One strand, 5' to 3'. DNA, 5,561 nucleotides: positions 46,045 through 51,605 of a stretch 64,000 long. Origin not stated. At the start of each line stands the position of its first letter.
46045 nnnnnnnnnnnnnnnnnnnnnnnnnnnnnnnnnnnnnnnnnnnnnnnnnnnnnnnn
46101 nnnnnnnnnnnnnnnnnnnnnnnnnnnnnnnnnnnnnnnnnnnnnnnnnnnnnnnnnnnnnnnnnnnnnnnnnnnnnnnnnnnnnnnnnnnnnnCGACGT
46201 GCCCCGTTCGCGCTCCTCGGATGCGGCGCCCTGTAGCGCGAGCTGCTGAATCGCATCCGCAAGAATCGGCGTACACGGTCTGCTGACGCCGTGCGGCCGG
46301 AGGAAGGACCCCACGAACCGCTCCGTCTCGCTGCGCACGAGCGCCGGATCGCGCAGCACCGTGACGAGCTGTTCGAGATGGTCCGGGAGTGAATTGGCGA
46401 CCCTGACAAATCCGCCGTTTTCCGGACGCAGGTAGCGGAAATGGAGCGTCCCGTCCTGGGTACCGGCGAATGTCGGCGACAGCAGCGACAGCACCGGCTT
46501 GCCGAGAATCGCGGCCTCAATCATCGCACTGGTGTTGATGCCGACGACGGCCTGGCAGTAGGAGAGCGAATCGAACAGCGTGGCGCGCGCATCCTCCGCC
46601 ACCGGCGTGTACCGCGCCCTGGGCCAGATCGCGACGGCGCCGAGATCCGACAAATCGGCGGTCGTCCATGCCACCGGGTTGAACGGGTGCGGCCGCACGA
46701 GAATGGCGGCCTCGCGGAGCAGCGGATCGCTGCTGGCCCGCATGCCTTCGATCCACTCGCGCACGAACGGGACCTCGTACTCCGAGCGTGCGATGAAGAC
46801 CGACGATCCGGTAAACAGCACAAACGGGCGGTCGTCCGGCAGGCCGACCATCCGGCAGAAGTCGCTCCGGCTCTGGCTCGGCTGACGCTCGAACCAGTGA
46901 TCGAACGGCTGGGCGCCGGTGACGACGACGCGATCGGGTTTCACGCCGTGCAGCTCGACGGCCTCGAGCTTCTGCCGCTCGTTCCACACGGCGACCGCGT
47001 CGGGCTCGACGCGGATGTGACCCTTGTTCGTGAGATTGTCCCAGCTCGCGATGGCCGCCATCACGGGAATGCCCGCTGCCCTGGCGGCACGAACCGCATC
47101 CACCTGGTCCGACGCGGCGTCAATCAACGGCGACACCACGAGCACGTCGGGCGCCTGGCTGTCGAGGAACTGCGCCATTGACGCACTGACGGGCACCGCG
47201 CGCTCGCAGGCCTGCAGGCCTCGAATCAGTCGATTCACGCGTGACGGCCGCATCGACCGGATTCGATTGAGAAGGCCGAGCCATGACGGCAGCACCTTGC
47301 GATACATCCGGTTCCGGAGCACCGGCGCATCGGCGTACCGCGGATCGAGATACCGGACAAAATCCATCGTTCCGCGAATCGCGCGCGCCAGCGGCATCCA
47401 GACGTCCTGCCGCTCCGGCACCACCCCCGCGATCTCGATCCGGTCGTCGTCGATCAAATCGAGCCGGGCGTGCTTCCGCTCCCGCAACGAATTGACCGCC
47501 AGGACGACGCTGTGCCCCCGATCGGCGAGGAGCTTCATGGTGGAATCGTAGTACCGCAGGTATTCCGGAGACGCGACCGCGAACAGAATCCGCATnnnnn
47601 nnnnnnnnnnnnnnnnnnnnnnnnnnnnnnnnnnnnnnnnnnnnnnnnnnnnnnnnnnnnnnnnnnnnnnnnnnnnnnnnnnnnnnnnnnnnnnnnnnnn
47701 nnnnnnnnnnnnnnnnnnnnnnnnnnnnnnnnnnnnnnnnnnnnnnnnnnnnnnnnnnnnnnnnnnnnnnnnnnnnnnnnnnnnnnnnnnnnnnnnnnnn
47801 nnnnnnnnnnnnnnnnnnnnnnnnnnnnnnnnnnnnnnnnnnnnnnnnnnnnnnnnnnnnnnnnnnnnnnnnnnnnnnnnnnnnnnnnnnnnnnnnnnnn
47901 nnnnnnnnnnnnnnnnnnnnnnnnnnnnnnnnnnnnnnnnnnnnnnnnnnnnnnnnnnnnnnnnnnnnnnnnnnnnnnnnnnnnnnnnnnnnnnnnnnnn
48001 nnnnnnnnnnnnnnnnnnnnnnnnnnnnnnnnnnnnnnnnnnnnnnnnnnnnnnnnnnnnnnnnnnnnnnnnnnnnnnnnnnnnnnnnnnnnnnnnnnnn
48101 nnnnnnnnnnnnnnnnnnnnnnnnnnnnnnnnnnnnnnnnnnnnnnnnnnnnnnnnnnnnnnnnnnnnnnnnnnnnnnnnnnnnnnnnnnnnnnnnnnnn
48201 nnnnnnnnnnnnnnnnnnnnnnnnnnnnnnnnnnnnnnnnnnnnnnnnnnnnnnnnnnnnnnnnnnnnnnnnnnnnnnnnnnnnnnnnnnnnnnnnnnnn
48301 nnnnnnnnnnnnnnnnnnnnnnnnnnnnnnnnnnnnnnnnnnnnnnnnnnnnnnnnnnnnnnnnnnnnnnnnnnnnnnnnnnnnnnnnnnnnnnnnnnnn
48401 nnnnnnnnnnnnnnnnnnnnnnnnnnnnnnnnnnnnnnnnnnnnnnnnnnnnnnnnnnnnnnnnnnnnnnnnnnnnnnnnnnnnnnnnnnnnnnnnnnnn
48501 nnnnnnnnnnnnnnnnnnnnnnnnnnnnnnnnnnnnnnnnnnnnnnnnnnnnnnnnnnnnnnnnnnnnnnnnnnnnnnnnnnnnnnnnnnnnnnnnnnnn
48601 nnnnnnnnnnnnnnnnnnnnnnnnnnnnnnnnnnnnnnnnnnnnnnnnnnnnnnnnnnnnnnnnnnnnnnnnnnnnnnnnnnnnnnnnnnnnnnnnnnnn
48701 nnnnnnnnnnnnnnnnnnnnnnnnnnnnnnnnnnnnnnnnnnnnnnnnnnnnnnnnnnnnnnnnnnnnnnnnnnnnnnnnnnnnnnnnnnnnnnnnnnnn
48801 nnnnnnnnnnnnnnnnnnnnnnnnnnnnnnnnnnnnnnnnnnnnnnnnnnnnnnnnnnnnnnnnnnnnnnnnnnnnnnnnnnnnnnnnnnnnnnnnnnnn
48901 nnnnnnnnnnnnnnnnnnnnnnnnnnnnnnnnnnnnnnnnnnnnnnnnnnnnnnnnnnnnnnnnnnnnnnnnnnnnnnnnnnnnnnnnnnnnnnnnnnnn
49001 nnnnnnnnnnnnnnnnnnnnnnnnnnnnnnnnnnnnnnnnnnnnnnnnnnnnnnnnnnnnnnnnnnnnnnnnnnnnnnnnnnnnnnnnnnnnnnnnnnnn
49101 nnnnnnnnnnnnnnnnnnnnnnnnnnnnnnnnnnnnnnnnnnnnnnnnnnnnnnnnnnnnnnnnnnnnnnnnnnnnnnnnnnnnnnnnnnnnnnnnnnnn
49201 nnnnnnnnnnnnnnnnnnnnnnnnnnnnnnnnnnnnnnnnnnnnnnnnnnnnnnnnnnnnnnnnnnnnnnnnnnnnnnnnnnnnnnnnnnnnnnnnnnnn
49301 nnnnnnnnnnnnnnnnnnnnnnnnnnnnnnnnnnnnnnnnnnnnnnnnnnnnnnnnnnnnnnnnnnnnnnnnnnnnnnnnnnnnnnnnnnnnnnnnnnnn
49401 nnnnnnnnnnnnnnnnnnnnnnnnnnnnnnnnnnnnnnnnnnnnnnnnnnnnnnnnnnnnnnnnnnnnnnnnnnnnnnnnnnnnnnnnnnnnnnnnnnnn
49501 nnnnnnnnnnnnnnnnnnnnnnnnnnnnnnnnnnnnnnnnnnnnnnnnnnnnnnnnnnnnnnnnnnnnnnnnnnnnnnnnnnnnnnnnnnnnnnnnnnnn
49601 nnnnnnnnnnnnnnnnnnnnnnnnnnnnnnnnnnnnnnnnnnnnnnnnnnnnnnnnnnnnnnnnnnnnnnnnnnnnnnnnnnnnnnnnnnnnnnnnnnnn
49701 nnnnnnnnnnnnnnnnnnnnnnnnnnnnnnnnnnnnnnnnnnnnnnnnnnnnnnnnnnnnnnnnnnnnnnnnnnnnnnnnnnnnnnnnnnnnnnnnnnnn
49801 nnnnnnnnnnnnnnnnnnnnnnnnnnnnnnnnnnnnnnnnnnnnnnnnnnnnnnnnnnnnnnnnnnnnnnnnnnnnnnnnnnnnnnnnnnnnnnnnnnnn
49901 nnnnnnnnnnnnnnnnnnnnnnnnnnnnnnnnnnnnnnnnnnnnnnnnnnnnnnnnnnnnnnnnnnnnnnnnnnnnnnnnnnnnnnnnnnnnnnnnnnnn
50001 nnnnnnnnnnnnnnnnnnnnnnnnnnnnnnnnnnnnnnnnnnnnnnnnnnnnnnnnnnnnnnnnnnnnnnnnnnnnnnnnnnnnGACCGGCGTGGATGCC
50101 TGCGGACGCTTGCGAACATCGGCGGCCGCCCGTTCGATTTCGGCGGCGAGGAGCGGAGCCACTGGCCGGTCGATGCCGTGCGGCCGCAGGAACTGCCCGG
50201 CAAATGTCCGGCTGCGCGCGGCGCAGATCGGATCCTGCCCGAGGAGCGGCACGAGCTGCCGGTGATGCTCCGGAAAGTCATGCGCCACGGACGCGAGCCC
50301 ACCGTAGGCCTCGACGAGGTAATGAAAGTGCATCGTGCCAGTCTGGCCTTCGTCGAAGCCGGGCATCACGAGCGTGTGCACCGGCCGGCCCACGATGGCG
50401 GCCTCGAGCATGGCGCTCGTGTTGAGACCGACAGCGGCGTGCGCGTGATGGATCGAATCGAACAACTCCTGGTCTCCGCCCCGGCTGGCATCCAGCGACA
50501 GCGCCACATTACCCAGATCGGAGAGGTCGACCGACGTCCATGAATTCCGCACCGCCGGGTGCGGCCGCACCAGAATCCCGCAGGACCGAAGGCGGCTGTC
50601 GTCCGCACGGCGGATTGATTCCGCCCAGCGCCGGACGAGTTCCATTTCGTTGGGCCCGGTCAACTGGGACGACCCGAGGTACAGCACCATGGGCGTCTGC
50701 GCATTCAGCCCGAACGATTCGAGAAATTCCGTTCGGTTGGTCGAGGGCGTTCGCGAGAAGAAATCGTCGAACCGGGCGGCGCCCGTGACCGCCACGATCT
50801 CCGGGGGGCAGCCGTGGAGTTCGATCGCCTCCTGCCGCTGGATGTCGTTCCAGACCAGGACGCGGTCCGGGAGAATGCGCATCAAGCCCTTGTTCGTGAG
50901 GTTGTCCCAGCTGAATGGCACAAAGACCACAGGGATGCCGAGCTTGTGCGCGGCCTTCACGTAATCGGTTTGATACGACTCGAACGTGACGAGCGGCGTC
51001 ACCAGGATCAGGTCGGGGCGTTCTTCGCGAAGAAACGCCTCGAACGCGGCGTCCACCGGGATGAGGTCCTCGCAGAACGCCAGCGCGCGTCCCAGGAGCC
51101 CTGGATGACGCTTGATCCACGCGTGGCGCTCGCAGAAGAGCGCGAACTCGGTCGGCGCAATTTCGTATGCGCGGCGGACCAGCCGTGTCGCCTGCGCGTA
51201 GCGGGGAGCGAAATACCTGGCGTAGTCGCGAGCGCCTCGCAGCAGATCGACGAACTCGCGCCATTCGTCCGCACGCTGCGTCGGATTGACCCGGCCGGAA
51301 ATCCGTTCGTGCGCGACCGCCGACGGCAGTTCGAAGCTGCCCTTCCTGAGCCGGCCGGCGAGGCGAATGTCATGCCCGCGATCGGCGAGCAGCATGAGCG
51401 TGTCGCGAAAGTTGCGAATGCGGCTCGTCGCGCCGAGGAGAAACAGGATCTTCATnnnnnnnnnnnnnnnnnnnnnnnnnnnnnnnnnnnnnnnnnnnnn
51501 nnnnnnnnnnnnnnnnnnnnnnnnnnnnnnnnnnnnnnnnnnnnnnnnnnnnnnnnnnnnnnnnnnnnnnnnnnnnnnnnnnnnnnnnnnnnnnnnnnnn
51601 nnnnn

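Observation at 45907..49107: Two complete HP-family domains fused head-to-tail in one 1066-aa protein (KpsC-like architecture)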

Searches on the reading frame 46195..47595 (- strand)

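Call 45: search_protein_families(library=ncbifam, proteins=[window:46195-47595:-], max_evalue=0.1)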
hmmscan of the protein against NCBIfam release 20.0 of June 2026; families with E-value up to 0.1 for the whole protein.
window:46195-47595:- (467 aa): 2 families
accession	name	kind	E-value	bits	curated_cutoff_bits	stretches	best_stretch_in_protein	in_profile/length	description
NF046086.1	BFO_1060_trans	domain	7e-09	35.3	200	1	141-264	40-170/365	BFO_1060 family glycosyltransferase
TIGR04396.2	surf_polysacc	subfamily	0.0049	16.1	125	0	297-373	225-290/427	surface carbohydrate biosynthesis protein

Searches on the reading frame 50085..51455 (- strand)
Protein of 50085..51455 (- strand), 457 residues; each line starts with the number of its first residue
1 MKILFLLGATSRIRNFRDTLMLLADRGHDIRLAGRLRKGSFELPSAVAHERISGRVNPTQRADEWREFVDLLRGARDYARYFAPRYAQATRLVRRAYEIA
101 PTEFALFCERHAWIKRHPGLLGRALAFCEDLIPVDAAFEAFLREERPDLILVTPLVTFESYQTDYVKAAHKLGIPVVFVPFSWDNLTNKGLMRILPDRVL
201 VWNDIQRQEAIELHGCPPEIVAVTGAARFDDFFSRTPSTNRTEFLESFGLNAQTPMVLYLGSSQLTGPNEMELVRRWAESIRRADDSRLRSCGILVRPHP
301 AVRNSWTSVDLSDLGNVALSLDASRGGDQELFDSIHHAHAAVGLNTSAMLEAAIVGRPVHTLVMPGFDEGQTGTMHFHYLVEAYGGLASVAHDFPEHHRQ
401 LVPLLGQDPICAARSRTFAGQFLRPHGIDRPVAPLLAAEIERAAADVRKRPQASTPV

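Call 45: search_protein_families(library=ncbifam, proteins=[window:50085-51455:-], max_evalue=0.1)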
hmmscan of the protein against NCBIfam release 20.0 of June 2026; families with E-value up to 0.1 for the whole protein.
window:50085-51455:- (457 aa): 1 family
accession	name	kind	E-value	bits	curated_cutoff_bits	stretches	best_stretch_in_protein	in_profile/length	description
NF046086.1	BFO_1060_trans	domain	8e-12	45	200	1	142-263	43-171/365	BFO_1060 family glycosyltransferase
